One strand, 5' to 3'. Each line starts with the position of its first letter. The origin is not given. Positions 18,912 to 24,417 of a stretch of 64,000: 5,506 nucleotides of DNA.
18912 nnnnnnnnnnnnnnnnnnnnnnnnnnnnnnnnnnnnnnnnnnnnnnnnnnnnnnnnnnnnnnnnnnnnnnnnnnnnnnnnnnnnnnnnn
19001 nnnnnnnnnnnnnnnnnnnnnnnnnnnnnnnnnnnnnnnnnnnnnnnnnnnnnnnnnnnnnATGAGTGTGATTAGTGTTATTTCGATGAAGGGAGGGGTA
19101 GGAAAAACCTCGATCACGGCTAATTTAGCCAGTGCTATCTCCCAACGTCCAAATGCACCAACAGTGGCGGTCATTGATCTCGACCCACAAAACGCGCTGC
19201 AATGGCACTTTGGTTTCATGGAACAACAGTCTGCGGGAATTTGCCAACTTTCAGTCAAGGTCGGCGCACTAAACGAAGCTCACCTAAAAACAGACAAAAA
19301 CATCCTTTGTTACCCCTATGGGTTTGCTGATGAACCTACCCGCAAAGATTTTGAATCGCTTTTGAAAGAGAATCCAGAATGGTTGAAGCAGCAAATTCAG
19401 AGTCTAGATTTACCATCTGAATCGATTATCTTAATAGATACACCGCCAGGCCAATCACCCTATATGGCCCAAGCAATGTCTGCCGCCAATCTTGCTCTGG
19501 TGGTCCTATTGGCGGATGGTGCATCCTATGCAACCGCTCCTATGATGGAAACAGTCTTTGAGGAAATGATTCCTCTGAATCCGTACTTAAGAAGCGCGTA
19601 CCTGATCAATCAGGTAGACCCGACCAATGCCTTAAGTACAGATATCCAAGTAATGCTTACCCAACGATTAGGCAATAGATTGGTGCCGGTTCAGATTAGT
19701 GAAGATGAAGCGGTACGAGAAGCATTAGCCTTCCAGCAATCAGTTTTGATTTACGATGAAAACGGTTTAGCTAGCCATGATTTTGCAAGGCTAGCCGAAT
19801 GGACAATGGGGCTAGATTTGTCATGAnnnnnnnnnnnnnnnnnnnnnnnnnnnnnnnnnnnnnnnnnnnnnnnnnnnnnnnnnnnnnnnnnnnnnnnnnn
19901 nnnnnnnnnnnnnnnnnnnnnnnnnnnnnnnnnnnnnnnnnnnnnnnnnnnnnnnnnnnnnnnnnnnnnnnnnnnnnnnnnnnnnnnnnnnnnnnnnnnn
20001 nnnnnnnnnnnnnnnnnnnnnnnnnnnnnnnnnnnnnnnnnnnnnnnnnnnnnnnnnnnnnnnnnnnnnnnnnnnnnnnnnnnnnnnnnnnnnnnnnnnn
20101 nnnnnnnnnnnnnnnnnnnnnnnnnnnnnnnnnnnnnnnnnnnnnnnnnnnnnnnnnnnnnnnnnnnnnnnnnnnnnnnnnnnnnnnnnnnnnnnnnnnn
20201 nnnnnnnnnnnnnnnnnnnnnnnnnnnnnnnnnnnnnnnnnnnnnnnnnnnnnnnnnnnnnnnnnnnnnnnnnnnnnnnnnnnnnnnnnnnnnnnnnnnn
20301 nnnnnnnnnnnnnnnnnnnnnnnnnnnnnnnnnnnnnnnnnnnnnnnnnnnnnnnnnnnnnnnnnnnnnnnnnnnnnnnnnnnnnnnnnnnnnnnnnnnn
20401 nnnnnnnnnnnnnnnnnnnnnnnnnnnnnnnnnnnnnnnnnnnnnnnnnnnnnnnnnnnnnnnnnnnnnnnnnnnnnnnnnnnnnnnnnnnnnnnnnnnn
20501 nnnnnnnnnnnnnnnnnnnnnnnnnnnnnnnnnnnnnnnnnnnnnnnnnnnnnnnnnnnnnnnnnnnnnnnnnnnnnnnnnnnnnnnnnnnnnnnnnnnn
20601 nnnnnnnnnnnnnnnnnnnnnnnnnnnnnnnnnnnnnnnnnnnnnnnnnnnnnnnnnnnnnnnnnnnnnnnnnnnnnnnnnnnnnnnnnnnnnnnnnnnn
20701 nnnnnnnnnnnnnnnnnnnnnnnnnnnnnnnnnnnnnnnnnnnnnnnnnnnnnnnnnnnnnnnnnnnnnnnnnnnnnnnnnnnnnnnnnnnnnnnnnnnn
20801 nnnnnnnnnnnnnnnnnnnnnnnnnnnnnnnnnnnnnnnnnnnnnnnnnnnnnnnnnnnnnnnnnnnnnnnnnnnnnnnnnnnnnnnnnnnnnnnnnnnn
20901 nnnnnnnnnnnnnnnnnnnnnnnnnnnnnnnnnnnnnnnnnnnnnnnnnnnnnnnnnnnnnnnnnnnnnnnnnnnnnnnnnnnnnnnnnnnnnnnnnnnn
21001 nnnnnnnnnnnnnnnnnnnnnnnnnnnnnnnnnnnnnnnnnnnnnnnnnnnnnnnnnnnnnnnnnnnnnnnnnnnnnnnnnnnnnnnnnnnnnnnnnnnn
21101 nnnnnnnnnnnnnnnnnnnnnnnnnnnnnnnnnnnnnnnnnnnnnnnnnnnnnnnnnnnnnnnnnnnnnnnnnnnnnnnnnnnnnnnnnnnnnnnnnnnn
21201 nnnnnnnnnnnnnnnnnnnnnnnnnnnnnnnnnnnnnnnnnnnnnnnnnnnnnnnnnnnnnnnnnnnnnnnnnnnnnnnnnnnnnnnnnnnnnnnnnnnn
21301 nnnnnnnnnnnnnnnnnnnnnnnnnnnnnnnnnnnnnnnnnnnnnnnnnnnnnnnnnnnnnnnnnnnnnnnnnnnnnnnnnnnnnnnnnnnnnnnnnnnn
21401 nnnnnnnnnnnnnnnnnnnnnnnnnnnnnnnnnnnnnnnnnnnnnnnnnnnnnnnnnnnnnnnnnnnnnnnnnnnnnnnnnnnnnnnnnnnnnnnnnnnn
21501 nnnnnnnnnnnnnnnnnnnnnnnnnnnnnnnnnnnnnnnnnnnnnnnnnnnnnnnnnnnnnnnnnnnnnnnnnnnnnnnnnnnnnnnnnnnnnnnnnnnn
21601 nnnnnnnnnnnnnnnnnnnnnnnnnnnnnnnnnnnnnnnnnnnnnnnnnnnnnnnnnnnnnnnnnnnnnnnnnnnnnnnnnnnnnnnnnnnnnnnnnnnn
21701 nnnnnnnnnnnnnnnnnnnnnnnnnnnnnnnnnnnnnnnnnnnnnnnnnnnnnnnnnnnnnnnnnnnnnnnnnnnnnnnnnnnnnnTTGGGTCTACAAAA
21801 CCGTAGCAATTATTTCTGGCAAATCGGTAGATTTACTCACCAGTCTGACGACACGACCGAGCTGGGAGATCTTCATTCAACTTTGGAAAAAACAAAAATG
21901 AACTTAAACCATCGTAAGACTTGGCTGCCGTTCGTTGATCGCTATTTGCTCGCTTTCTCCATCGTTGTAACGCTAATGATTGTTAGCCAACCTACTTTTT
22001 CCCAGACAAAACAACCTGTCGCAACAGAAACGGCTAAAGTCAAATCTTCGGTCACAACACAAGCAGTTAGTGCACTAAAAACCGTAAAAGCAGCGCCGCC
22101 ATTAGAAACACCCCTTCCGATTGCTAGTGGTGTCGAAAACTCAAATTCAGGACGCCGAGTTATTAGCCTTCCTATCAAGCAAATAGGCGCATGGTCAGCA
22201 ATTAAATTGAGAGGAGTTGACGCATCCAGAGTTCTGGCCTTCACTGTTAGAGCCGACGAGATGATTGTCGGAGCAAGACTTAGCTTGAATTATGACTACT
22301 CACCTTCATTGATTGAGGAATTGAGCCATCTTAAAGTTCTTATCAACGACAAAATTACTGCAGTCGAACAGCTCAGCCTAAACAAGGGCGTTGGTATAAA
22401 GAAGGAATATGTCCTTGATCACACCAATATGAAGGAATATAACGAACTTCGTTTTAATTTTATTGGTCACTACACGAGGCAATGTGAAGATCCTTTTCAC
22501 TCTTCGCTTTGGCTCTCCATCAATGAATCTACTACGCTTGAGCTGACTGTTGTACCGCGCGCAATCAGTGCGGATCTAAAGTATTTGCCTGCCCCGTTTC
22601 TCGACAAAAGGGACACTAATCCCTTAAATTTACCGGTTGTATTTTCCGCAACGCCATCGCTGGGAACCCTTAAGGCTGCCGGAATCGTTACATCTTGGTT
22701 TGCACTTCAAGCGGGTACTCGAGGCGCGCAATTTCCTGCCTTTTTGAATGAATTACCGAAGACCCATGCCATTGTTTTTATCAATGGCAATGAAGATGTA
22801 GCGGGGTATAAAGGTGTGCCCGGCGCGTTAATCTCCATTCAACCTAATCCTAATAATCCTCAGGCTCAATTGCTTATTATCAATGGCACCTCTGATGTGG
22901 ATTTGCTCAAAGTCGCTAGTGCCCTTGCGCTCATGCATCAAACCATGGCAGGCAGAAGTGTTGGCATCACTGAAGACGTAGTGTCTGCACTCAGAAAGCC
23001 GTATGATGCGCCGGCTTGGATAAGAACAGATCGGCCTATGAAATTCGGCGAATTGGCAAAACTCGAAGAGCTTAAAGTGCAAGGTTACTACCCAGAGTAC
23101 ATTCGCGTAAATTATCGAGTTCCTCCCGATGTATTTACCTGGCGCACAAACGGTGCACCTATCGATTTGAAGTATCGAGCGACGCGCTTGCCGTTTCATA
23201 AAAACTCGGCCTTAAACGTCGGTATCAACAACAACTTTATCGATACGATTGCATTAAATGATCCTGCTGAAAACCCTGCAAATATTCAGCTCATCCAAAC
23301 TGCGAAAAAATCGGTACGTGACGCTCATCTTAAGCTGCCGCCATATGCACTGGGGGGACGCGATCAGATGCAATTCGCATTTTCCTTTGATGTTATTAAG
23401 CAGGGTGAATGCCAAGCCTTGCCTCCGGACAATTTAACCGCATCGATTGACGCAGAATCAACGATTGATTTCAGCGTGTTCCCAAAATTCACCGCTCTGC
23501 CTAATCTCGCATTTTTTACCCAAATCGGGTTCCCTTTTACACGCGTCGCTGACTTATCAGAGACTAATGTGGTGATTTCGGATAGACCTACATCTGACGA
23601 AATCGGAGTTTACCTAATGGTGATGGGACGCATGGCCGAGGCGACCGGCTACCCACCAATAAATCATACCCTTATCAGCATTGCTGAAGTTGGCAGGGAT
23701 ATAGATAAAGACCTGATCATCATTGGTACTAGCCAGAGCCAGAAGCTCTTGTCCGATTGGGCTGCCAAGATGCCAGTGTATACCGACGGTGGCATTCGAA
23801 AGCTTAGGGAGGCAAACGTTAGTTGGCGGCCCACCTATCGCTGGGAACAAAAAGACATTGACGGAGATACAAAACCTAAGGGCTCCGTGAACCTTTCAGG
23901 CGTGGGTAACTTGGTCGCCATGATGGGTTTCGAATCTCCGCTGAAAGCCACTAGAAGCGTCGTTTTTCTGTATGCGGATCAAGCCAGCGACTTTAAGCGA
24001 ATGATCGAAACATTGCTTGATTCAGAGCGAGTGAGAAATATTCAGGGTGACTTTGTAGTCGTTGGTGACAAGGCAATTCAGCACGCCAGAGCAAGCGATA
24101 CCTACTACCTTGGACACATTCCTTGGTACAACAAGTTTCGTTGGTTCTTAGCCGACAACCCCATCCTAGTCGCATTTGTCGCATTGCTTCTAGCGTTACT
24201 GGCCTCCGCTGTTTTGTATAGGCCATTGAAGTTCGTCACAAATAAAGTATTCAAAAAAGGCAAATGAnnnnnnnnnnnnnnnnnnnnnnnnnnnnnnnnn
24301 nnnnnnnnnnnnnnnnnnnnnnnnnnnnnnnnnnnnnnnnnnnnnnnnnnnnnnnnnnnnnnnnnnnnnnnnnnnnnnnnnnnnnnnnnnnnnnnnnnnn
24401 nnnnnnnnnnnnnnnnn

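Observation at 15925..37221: Chimeric ~21-kb exopolysaccharide locus combining cellulose (Bcs), acetylation (Alg/Wss) and PNAG (Pga) parts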

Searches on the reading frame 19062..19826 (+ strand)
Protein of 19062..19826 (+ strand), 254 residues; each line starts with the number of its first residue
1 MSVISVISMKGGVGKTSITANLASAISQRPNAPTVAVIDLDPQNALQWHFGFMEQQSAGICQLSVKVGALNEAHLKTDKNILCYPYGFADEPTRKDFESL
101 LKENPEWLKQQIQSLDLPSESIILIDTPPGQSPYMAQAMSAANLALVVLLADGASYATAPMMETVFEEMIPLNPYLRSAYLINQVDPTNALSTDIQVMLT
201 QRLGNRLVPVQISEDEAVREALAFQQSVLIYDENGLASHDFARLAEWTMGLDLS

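Call 3: search_protein_families(library=pfam, proteins=[window:19062-19826:+], max_evalue=0.01)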
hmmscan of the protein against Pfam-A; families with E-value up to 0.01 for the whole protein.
window:19062-19826:+ (254 aa): 8 families
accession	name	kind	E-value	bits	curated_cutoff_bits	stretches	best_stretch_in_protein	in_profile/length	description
PF06564.18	CBP_BcsQ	-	4e-29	102.2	21.3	1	1-249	1-234/234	Cellulose biosynthesis protein BcsQ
PF13614.12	AAA_31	-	3e-15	57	27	1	1-154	1-152/177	AAA domain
PF01656.29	CbiA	-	1.3e-14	54.7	25.4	1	4-227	1-124/125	CobQ/CobB/MinD/ParA nucleotide binding domain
PF10609.15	ParA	-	1.7e-08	34.6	27.1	1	2-41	4-41/246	NUBPL iron-transfer P-loop NTPase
PF02374.21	ArsA_ATPase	-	0.0003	20.5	24.3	1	6-51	5-48/305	Anion-transporting ATPase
PF09140.17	MipZ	-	0.00064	19.5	20.7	1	3-152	2-131/262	ATPase MipZ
PF16575.11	CLP1_P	-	0.0077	16.5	26.6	0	12-156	4-143/188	mRNA cleavage and polyadenylation factor CLP1 P-loop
PF07015.17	VirC1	-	0.0097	15.7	24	0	1-47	1-45/231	VirC1 protein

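Call 6: search_protein_families(library=ncbifam, proteins=[window:19062-19826:+], max_evalue=0.01)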
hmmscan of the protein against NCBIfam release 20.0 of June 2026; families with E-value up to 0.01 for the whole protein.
window:19062-19826:+ (254 aa): 18 families
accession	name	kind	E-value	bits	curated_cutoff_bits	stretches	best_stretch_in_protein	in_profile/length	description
TIGR03371.1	cellulose_yhjQ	equivalog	1.1e-59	201.9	157.85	1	1-249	1-242/246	cellulose biosynthesis protein BcsQ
NF041546.1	ParA_partition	equivalog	1.7e-23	83.2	180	2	3-49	1-46/203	ParA family partition ATPase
TIGR01969.1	minD_arch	subfamily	1.5e-18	66.9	201.75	1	3-250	2-232/251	cell division ATPase MinD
NF007460.0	PRK10037.1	equivalog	5.2e-17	62.1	399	1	1-249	1-236/250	cellulose biosynthesis protein BcsQ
TIGR01968.1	minD_bact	equivalog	1.8e-09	37.3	212.9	1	2-247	2-235/261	septum site-determining protein MinD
TIGR03453.1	partition_RepA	equivalog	4.3e-08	32.4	348.45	1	2-52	105-153/387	plasmid partitioning protein RepA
NF047398.1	AAA_KGGVGR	domain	3.2e-07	30.9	90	1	2-142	3-164/190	KGGVGR-motif variant AAA ATPase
NF041136.1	MrpORP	equivalog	8.2e-06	25.3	450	1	3-41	7-43/365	iron-sulfur cluster carrier protein MrpORP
NF009381.0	PRK12740.1-5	subfamily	4.9e-05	21.9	583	1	91-213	45-164/692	elongation factor G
TIGR03815.1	CpaE_hom_Actino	equivalog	7.4e-05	22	154.45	0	2-44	112-152/340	septum site-determining protein Ssd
NF010443.0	PRK13869.1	subfamily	0.00043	19.2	446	1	2-55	122-173/405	plasmid-partitioning protein RepA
NF008079.0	PRK10818.1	equivalog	0.00088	18.7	508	1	3-132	4-126/270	septum site-determining protein MinD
TIGR01007.1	eps_fam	subfamily_domain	0.0019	17.8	108.05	1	2-82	18-96/204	polysaccharide biosynthesis tyrosine autokinase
NF041283.1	PrgP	equivalog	0.0025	17.2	400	1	3-148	4-152/297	ParA superfamily DNA segregation protein PrgP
NF008669.0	PRK11670.1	equivalog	0.003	16.5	348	1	3-41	109-145/369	iron-sulfur cluster carrier protein ApbC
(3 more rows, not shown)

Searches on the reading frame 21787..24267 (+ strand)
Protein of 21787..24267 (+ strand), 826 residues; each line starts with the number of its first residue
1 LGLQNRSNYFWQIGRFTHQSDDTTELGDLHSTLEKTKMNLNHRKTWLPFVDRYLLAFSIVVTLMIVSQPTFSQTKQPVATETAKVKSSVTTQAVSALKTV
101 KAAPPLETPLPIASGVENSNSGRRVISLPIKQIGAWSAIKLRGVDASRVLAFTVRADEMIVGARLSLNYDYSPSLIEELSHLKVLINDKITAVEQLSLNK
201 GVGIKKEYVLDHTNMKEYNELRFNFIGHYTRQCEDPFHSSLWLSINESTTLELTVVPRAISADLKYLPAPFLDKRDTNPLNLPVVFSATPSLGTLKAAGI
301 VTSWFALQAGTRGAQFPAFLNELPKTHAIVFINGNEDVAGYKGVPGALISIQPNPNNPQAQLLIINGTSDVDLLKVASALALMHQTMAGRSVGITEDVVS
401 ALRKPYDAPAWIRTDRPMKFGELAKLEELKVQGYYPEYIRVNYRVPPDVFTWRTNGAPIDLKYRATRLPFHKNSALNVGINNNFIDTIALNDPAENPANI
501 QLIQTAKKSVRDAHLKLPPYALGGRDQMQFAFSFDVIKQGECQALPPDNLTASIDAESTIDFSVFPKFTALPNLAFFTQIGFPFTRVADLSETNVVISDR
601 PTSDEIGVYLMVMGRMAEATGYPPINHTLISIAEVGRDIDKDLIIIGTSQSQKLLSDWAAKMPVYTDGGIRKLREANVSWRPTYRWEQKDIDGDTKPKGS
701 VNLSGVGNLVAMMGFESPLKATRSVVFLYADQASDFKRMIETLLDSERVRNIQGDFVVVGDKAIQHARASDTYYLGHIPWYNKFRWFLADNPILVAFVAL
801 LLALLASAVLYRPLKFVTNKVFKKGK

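Call 3: search_protein_families(library=pfam, proteins=[window:21787-24267:+], max_evalue=0.01)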
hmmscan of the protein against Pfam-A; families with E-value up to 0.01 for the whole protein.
window:21787-24267:+ (826 aa): 1 family
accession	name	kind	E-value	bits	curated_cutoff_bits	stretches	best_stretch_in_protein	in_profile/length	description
PF03170.19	BcsB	-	7.7e-195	649.2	21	1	126-728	4-606/606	Bacterial cellulose synthase subunit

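Call 6: search_protein_families(library=ncbifam, proteins=[window:21787-24267:+], max_evalue=0.01)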
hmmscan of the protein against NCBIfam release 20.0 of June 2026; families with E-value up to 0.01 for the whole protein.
window:21787-24267:+ (826 aa): 9 families
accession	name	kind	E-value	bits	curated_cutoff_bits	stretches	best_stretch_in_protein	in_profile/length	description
NF008323.1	PRK11114.1-1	equivalog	6.4e-220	732.1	750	1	128-819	5-708/712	cellulose biosynthesis cyclic di-GMP-binding regulatory protein BcsB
NF008330.0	PRK11114.2-4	subfamily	2.6e-219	730.1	945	1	83-821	10-757/761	cellulose biosynthesis cyclic di-GMP-binding regulatory protein BcsB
NF008327.0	PRK11114.2-1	equivalog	1.4e-187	625.7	1218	1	65-820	84-841/845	cellulose biosynthesis cyclic di-GMP-binding regulatory protein BcsB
NF008325.0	PRK11114.1-3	equivalog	2.1e-172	575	922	1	61-821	11-760/766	cellulose biosynthesis cyclic di-GMP-binding regulatory protein BcsB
NF008326.0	PRK11114.1-5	equivalog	6.1e-169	563.8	1107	1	64-812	17-770/782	cellulose biosynthesis cyclic di-GMP-binding regulatory protein BcsB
NF008328.0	PRK11114.2-2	equivalog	5.2e-144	481.2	1667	1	89-807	39-767/788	cellulose biosynthesis cyclic di-GMP-binding regulatory protein BcsB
NF008324.0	PRK11114.1-2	equivalog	2.5e-101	340.2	972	1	73-815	57-805/824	cellulose biosynthesis cyclic di-GMP-binding regulatory protein BcsB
NF008331.0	PRK11114.2-5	equivalog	1.1e-100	338.2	1658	1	130-808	59-741/771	cellulose biosynthesis cyclic di-GMP-binding regulatory protein BcsB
NF008329.0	PRK11114.2-3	equivalog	1.5e-46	159.2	1098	1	124-814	26-701/713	cellulose biosynthesis cyclic di-GMP-binding regulatory protein BcsB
